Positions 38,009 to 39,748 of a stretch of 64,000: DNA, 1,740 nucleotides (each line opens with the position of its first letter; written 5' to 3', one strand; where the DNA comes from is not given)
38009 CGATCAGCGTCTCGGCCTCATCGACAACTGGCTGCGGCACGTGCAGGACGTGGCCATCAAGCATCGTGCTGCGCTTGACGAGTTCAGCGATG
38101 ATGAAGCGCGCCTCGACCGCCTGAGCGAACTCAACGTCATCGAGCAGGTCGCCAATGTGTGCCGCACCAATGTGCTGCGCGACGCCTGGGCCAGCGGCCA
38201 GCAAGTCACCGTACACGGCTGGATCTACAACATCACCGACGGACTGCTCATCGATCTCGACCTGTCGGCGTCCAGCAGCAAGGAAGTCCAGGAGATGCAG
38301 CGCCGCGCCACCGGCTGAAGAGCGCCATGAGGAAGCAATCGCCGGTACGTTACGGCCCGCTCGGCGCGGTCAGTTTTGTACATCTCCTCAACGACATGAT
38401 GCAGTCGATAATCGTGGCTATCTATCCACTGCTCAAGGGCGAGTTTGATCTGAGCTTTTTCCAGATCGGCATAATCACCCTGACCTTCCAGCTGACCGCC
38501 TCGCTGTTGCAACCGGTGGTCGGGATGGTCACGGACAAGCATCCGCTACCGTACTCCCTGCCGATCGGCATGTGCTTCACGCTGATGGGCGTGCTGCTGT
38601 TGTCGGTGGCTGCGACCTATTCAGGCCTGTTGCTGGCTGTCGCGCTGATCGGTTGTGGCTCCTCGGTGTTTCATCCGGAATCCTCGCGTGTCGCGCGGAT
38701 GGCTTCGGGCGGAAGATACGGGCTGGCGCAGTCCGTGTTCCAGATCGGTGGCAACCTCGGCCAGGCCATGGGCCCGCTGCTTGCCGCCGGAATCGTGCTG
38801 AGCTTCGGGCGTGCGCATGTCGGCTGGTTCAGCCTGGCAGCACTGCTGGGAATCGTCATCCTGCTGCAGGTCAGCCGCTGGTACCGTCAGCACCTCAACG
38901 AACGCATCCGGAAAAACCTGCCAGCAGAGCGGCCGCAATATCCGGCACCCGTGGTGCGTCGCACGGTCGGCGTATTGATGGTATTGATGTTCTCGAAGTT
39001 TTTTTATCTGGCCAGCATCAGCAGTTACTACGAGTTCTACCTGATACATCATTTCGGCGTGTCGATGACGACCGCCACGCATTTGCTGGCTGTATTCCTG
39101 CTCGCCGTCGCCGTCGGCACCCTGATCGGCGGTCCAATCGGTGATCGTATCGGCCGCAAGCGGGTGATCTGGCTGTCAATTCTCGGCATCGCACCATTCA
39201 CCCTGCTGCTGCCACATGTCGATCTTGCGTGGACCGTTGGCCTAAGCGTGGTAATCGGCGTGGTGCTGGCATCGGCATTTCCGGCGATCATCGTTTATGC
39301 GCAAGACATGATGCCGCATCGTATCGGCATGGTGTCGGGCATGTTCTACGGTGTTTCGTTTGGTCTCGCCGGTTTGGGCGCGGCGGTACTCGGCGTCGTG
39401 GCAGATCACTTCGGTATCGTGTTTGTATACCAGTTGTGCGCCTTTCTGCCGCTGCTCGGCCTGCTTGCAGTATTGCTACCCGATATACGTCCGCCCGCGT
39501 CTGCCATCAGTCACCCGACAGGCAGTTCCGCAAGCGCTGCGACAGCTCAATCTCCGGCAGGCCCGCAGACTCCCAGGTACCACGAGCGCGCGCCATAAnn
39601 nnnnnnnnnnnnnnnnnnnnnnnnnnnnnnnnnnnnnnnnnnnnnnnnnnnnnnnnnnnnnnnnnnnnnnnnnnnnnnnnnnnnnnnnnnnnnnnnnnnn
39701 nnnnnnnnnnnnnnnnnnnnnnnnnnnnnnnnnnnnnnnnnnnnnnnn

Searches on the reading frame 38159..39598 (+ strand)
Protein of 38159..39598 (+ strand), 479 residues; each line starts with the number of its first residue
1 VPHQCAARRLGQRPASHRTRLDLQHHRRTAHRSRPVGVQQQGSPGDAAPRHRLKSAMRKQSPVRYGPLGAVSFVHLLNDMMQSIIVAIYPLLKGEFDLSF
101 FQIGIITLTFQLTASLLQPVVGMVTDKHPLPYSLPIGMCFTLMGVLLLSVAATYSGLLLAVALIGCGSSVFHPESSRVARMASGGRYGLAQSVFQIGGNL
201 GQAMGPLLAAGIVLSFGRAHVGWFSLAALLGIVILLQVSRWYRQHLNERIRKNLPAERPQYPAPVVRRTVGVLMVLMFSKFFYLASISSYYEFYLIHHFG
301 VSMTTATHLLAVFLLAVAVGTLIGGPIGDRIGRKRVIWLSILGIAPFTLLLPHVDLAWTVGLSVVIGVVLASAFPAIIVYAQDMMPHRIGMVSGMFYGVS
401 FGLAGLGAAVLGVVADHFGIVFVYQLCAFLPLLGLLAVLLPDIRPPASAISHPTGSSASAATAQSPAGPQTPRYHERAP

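Call 88: search_protein_families(library=pfam, proteins=[window:38159-39598:+], max_evalue=0.00001)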
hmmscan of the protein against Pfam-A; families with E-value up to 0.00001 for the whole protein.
window:38159-39598:+ (479 aa): 1 family
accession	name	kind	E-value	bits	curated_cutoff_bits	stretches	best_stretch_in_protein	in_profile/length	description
PF07690.21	MFS_1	-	8.8e-43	147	33.4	2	72-294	2-228/347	Major Facilitator Superfamily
